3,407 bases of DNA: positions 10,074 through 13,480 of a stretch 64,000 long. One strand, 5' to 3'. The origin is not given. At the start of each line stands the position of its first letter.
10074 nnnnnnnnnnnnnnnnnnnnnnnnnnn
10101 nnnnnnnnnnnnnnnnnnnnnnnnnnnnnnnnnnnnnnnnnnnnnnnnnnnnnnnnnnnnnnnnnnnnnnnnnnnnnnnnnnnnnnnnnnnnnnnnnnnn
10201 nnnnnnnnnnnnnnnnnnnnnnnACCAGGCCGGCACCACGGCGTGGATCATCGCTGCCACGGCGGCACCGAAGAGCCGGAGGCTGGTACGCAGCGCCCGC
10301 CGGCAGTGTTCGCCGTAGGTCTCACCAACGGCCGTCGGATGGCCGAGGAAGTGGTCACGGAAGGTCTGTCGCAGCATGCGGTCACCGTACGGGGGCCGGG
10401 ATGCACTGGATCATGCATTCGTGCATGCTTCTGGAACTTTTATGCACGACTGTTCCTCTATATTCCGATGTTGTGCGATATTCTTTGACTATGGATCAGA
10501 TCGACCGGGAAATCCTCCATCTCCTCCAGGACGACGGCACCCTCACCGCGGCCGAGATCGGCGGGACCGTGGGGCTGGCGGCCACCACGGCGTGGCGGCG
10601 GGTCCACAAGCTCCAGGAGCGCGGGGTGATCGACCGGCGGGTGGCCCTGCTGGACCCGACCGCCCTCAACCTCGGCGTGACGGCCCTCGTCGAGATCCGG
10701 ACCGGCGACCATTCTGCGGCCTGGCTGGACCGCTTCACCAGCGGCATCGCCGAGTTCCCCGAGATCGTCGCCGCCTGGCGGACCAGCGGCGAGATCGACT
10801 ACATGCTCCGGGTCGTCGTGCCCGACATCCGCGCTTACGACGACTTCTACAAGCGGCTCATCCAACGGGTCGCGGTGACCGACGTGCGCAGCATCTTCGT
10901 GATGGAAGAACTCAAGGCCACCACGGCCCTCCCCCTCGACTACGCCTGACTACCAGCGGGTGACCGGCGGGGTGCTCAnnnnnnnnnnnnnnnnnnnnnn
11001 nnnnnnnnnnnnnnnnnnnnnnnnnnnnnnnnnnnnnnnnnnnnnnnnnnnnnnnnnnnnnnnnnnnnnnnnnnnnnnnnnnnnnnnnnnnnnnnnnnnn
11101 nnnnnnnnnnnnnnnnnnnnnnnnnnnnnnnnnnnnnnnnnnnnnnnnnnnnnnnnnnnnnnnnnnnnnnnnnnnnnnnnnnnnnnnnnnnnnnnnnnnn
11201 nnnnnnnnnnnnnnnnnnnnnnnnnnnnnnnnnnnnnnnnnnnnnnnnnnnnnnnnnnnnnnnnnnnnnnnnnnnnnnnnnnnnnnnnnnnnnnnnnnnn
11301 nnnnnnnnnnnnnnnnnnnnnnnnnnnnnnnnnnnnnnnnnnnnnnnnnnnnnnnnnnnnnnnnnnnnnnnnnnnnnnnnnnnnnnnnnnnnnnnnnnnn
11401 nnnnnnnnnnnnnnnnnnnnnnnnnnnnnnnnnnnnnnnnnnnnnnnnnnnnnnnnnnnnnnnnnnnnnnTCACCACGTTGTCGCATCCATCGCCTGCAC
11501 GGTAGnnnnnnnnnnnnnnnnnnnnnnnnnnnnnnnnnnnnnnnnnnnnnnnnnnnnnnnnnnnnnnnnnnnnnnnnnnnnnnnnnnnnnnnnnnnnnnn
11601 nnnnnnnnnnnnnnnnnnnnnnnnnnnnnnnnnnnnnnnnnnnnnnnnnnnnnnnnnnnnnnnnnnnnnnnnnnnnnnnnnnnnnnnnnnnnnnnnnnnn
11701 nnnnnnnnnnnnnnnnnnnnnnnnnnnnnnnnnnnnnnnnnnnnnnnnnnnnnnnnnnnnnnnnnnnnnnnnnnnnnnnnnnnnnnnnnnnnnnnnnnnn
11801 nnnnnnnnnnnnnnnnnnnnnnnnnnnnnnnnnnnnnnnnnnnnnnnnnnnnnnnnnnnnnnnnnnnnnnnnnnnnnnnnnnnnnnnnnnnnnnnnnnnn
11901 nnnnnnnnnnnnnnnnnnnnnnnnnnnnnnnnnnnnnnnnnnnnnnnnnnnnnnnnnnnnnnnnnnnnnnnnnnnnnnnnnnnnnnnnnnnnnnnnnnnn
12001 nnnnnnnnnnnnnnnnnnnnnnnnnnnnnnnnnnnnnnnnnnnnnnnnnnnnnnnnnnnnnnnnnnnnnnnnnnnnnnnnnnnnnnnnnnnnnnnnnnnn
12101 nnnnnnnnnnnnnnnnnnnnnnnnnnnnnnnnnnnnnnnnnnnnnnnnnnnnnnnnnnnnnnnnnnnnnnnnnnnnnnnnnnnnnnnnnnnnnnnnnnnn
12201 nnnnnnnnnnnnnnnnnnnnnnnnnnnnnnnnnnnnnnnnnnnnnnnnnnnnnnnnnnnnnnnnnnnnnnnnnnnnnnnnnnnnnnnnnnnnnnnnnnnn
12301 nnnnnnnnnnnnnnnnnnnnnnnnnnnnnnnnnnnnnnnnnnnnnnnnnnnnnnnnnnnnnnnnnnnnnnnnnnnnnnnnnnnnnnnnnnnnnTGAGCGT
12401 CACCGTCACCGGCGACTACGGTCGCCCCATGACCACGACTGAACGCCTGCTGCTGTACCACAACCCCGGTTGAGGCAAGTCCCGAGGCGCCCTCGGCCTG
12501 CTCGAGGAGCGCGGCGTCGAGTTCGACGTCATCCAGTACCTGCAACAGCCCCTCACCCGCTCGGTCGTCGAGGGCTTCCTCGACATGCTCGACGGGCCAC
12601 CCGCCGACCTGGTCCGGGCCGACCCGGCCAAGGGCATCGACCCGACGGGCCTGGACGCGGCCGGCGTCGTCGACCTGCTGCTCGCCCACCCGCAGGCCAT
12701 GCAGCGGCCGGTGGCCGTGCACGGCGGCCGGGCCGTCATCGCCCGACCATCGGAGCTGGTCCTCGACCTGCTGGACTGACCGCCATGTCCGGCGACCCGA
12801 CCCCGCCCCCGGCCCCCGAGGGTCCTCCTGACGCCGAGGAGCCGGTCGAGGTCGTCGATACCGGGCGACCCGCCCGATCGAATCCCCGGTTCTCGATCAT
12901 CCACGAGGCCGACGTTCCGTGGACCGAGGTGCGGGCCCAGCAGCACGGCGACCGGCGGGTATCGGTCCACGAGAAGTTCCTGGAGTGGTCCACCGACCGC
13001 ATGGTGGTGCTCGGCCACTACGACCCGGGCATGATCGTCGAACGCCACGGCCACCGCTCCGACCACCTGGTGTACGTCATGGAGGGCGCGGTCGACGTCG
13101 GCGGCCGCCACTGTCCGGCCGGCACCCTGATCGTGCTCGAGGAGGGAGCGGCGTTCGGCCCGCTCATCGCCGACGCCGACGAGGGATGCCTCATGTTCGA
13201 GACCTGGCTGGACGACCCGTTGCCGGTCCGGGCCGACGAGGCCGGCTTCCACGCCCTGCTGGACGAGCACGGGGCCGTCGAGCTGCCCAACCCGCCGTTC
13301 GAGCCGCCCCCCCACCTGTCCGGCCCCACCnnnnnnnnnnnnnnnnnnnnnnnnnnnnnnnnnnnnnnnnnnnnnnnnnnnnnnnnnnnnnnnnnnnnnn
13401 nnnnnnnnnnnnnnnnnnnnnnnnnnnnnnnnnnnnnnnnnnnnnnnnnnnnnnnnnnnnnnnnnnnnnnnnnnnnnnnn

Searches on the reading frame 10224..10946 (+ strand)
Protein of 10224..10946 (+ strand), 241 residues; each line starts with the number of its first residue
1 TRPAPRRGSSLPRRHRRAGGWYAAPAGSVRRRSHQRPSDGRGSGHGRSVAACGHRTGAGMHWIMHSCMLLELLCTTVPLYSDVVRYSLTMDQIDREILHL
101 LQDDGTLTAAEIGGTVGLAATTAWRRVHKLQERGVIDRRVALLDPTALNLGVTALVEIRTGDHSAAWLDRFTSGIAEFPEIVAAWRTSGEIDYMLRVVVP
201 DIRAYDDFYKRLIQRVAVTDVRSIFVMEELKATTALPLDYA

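Call 24: search_protein_families(library=pfam, proteins=[window:10224-10946:+], max_evalue=0.0001)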
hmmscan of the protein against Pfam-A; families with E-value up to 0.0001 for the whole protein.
window:10224-10946:+ (241 aa): 3 families
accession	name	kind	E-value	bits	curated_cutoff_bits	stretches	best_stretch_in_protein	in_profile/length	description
PF01037.27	AsnC_trans_reg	-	1.6e-20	73.2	25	1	156-229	1-73/73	Lrp/AsnC ligand binding domain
PF13404.12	HTH_AsnC-type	-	9.3e-15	54.6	27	1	90-131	1-42/42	AsnC-type helix-turn-helix domain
PF13412.12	HTH_24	-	1.9e-12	47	21.9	1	90-136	1-47/48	Winged helix-turn-helix DNA-binding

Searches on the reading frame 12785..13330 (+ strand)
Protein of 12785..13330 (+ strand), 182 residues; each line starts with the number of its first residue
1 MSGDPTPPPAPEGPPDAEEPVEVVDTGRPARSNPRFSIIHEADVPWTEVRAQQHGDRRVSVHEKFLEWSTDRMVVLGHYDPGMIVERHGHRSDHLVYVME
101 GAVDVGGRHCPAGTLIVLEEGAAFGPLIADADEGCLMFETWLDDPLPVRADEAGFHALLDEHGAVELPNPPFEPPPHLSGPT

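Call 24: search_protein_families(library=pfam, proteins=[window:12785-13330:+], max_evalue=0.0001)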
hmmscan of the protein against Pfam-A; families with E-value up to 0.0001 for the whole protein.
window:12785-13330:+ (182 aa): 1 family
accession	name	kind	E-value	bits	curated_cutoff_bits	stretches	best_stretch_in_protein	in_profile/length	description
PF12973.13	Cupin_7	-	9e-07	29.1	27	1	39-138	6-99/105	ChrR Cupin-like domain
